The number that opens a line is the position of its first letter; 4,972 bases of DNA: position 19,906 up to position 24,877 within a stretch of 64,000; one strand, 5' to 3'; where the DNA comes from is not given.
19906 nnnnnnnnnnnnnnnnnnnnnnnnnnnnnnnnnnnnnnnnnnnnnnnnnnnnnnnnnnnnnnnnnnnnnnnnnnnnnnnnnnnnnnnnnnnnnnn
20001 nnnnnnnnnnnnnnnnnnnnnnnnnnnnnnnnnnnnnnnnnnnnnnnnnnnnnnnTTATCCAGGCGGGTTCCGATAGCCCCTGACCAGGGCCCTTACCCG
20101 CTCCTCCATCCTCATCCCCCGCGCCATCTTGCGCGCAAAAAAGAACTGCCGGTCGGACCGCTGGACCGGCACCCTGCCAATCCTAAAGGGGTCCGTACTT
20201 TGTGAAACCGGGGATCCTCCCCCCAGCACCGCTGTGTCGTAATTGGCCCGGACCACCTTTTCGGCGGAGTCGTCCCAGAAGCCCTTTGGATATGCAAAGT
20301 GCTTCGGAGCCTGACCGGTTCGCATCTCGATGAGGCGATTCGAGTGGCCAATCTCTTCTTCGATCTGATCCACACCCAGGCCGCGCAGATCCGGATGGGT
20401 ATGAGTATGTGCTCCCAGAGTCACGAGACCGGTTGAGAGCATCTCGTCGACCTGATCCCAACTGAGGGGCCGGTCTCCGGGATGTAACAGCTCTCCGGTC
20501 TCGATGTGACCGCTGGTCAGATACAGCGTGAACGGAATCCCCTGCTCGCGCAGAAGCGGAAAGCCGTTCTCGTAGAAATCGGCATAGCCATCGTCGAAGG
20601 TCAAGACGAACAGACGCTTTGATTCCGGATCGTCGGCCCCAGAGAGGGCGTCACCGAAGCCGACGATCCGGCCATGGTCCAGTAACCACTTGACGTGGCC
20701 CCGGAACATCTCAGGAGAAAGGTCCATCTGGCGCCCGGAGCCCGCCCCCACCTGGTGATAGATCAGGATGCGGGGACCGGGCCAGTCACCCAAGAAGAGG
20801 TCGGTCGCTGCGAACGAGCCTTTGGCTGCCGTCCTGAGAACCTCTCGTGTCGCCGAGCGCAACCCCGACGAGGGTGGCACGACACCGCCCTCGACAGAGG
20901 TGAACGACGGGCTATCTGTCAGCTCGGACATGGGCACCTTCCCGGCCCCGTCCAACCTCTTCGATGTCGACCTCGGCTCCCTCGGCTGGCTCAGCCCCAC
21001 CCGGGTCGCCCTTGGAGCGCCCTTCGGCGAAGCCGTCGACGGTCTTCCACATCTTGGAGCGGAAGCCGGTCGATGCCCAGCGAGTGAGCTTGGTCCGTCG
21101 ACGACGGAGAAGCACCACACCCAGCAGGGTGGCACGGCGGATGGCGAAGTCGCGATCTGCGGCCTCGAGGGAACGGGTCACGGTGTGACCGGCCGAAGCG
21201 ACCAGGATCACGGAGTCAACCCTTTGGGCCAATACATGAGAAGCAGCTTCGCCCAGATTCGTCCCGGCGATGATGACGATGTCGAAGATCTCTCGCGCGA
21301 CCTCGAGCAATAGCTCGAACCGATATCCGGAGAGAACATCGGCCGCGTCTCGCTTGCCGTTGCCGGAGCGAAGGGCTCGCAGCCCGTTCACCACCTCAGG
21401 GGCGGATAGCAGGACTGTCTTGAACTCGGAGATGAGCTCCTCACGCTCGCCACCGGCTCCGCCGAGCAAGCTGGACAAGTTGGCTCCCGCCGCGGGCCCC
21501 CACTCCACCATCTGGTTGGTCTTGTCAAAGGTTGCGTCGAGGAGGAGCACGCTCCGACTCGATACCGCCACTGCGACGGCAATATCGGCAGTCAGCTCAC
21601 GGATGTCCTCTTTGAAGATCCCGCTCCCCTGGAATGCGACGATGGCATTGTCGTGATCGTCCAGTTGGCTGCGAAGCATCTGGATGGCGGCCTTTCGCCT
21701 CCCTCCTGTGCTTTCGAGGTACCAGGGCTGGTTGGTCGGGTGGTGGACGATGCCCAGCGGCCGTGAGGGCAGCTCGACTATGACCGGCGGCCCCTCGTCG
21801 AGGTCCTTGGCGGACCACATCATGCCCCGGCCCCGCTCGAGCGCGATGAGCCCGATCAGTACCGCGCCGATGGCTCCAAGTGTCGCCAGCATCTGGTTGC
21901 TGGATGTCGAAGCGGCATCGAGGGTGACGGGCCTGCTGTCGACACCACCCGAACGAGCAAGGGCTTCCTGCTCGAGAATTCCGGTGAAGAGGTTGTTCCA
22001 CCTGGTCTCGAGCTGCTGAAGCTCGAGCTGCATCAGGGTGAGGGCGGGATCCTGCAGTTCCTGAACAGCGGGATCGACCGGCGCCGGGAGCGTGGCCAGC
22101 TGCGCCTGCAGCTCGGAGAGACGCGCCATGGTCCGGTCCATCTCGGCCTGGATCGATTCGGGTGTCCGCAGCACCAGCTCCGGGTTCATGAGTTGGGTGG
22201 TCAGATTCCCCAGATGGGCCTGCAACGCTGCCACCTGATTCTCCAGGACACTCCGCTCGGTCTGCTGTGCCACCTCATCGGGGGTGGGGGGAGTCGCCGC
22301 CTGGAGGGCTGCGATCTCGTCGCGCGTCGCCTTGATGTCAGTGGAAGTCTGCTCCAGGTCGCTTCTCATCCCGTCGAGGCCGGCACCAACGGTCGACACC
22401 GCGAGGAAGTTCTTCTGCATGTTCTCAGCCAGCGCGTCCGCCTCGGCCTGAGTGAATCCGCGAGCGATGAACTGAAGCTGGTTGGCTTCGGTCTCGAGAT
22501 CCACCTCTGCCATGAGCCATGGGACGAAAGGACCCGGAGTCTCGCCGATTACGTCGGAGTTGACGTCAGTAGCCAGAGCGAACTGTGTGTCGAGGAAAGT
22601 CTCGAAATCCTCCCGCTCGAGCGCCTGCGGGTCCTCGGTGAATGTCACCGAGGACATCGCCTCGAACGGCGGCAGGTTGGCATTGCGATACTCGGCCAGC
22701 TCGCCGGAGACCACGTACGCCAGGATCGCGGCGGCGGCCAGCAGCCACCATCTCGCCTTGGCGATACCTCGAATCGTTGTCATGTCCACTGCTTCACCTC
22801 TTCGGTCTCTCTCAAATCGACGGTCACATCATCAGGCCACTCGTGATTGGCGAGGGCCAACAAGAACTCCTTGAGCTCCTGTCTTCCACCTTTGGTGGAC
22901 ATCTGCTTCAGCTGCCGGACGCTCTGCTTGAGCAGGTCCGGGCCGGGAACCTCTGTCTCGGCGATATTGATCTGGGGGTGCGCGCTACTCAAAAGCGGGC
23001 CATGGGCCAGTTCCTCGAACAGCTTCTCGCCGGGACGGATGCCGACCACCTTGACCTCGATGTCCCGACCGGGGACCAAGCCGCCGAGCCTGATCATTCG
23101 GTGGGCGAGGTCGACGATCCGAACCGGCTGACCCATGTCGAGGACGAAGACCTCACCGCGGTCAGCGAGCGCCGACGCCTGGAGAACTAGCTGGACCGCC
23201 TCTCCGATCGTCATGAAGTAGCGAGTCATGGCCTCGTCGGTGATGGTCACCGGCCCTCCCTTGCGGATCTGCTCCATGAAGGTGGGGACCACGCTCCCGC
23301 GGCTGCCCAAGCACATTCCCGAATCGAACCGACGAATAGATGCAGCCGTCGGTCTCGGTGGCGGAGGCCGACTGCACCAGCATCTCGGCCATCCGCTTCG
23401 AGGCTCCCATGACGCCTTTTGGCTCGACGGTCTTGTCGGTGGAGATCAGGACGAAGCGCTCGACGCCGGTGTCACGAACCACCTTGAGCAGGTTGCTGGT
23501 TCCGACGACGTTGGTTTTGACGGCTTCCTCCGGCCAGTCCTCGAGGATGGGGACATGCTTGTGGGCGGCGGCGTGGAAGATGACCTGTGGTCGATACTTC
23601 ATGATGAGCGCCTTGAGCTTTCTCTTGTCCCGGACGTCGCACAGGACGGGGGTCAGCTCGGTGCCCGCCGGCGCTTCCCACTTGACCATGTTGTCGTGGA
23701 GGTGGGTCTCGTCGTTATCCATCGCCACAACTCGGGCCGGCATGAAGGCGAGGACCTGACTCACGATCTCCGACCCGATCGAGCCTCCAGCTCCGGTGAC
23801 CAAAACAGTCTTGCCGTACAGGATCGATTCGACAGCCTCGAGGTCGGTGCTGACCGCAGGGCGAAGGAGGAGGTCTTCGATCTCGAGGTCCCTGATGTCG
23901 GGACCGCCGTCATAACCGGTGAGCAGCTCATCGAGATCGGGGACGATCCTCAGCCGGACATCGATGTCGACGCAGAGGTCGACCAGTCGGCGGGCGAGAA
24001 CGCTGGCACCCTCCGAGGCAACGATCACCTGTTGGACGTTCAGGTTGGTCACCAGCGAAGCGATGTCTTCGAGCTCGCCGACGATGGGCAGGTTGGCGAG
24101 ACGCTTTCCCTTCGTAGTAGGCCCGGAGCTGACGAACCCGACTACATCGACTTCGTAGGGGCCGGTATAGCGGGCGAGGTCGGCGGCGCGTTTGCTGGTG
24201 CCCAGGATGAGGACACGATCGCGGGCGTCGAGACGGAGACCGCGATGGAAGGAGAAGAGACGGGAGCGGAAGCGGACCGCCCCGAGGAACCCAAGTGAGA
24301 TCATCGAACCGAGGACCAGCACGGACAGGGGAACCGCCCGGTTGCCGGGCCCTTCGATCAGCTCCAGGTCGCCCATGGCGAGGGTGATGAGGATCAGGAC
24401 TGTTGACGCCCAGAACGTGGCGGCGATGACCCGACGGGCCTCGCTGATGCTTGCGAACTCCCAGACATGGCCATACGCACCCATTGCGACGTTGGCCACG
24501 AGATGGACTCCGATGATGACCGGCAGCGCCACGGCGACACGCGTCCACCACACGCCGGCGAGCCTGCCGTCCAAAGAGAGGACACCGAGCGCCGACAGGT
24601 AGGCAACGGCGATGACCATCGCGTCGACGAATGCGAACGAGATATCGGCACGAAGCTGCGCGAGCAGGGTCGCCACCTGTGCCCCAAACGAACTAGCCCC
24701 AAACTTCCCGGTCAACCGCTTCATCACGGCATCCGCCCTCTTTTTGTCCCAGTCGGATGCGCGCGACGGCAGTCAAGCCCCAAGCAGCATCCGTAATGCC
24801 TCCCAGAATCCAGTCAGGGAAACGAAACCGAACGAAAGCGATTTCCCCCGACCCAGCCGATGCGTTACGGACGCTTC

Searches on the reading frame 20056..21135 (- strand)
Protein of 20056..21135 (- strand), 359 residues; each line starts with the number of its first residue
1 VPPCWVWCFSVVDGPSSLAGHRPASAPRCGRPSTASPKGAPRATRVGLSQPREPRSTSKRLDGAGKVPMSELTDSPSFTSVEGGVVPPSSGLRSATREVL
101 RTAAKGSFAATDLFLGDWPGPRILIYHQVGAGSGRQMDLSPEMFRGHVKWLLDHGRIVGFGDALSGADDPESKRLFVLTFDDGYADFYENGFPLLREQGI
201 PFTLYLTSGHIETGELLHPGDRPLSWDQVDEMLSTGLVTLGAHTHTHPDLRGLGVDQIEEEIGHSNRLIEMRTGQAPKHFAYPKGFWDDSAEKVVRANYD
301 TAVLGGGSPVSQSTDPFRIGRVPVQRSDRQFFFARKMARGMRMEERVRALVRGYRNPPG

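Call 32: search_protein_families(library=pfam, proteins=[window:20056-21135:-], max_evalue=0.001)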
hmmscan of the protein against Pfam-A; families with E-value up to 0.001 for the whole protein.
window:20056-21135:- (359 aa): 1 family
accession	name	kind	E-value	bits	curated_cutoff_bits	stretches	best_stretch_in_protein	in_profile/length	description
PF01522.26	Polysacc_deac_1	-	1e-27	97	23.1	1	170-296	3-117/124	Polysaccharide deacetylase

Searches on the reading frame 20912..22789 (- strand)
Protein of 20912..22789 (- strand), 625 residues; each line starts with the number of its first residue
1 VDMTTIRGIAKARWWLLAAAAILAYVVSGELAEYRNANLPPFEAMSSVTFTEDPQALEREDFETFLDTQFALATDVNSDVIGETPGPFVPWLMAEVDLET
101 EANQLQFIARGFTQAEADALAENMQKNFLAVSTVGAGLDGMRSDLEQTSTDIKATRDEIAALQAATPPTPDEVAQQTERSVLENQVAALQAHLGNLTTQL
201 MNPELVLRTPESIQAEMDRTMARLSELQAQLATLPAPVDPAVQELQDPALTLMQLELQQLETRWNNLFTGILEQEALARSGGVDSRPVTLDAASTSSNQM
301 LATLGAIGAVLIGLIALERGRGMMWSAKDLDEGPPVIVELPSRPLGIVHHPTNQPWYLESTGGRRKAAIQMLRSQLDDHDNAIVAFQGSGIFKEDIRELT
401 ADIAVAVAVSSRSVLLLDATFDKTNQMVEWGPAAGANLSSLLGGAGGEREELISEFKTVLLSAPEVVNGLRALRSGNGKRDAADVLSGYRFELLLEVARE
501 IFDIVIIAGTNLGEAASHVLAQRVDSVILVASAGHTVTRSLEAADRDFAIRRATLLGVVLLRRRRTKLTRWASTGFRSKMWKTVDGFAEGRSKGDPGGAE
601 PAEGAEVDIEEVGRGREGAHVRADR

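Call 10: search_protein_families(library=pfam, proteins=[window:20912-22789:-], max_evalue=0.01)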
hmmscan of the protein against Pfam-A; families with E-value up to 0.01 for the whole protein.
window:20912-22789:- (625 aa): 2 families
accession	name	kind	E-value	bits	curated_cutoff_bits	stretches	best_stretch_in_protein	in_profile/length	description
PF16326.10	ABC_tran_CTD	-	0.001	19.7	32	0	175-233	6-59/69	ABC transporter C-terminal domain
PF12795.12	MscS_porin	-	0.002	18.2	34.4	1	144-267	45-168/238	Mechanosensitive ion channel porin domain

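Call 13: search_protein_families(library=ncbifam, proteins=[window:20912-22789:-], max_evalue=1)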
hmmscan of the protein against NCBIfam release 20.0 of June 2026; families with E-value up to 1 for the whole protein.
window:20912-22789:- (625 aa): 15 families
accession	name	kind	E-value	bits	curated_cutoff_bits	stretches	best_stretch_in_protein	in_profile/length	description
TIGR01007.1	eps_fam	subfamily_domain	2.5e-09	37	108.05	1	399-562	34-189/204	polysaccharide biosynthesis tyrosine autokinase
TIGR03029.1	EpsG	equivalog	2.7e-05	23.5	313.8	1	369-560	93-272/274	chain length determinant protein tyrosine kinase EpsG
TIGR03018.1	pepcterm_TyrKin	hypoth_equivalog_domain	0.00091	18.6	230.65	1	403-546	56-194/207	XrtA-associated tyrosine autokinase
NF045487.1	ASRP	equivalog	0.00094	17.9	300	1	139-233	379-471/593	archaea-specific SMC-related protein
TIGR02168.1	SMC_prok_B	equivalog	0.0013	16.5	567.35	1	109-263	757-911/1181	chromosome segregation protein SMC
NF002572.0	PRK02224.1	equivalog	0.0027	16.1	1087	1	113-238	319-442/888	DNA double-strand break repair ATPase Rad50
NF047515.1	SpiroCoCo_C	equivalog_domain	0.0089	15.2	125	1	114-165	151-202/313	SpiroCoCo family coiled-coil protein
NF007350.0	PRK09841.1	equivalog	0.017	13.3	1248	1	399-546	548-686/726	tyrosine-protein kinase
NF008438.0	PRK11281.1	equivalog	0.041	11.6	991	1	130-263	74-207/1113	mechanosensitive channel MscK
TIGR02169.1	SMC_prok_A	equivalog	0.053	11.2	729.4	1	126-262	235-806/1165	chromosome segregation protein SMC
TIGR04211.1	SH3_and_anchor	equivalog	0.063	12.9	65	1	142-234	65-158/198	TIGR04211 family SH3 domain-containing protein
NF033930.1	pneumo_PspA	exception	0.27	9.9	850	1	144-244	179-352/659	pneumococcal surface protein A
NF052320.1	Cbp1_fam_LP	subfamily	0.43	10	90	0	141-256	73-185/286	Cbp1 family collagen-binding glycoprotein adhesin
TIGR04320.1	Surf_Exclu_PgrA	domain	0.56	9.5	70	1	138-237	258-351/360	SEC10/PgrA surface exclusion domain-containing protein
NF038350.1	taxis_HmpF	equivalog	0.73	8.1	200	0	104-274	198-364/553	pilus motility taxis protein HmpF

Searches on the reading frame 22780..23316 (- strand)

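Call 10: search_protein_families(library=pfam, proteins=[window:22780-23316:-], max_evalue=0.01)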
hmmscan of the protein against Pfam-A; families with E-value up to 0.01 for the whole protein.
window:22780-23316:- (178 aa): 1 family
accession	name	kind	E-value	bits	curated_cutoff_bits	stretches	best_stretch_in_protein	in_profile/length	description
PF02719.21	Polysacc_synt_2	-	8.4e-45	153.6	20.2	1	3-105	172-275/293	Polysaccharide biosynthesis protein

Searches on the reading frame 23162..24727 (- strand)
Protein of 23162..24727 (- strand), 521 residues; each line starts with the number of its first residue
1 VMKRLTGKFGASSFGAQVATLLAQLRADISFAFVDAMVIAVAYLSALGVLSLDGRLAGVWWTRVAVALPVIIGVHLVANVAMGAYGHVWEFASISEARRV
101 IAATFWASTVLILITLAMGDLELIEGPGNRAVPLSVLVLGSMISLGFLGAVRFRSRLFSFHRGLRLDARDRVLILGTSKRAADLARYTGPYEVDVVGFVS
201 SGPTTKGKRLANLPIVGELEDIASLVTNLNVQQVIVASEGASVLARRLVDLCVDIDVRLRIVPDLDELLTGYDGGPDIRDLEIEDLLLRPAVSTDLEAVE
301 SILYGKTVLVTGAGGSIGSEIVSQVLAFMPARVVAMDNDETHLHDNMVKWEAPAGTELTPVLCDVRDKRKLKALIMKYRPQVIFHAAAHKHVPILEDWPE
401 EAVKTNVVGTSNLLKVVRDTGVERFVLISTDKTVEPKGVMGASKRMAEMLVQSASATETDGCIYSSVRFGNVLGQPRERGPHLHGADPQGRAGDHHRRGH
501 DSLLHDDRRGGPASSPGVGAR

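Call 10: search_protein_families(library=pfam, proteins=[window:23162-24727:-], max_evalue=0.01)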
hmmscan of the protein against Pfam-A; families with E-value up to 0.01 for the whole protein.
window:23162-24727:- (521 aa): 10 families
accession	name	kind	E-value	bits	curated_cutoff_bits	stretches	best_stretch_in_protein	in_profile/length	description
PF02719.21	Polysacc_synt_2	-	2.1e-55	188.4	20.2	1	308-474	1-173/293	Polysaccharide biosynthesis protein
PF01370.27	Epimerase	-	5.9e-21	75.4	20.9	1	308-476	1-176/240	NAD dependent epimerase/dehydratase family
PF16363.11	GDP_Man_Dehyd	-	4.5e-18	66.2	27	1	309-432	1-131/332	GDP-mannose 4,6 dehydratase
PF04321.23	RmlD_sub_bind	-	5.3e-13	49.1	27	1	307-432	2-103/287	RmlD substrate binding domain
PF01073.25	3Beta_HSD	-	1.2e-11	44.7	22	1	309-436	1-122/280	3-beta hydroxysteroid dehydrogenase/isomerase family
PF13460.12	NAD_binding_10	-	1.8e-08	34.9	27.2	1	312-475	1-149/184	NAD(P)H-binding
PF08659.16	KR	-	9.6e-07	29.3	22.6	1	307-429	2-135/180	KR domain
PF00106.31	adh_short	-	1.5e-06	28.3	26.6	1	306-378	1-71/195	short chain dehydrogenase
PF07993.18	NAD_binding_4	-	6.9e-06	25.8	20.1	0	381-435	90-141/258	Male sterility protein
PF13727.12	CoA_binding_3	-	0.00087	19.8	25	1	83-263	4-175/175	CoA-binding domain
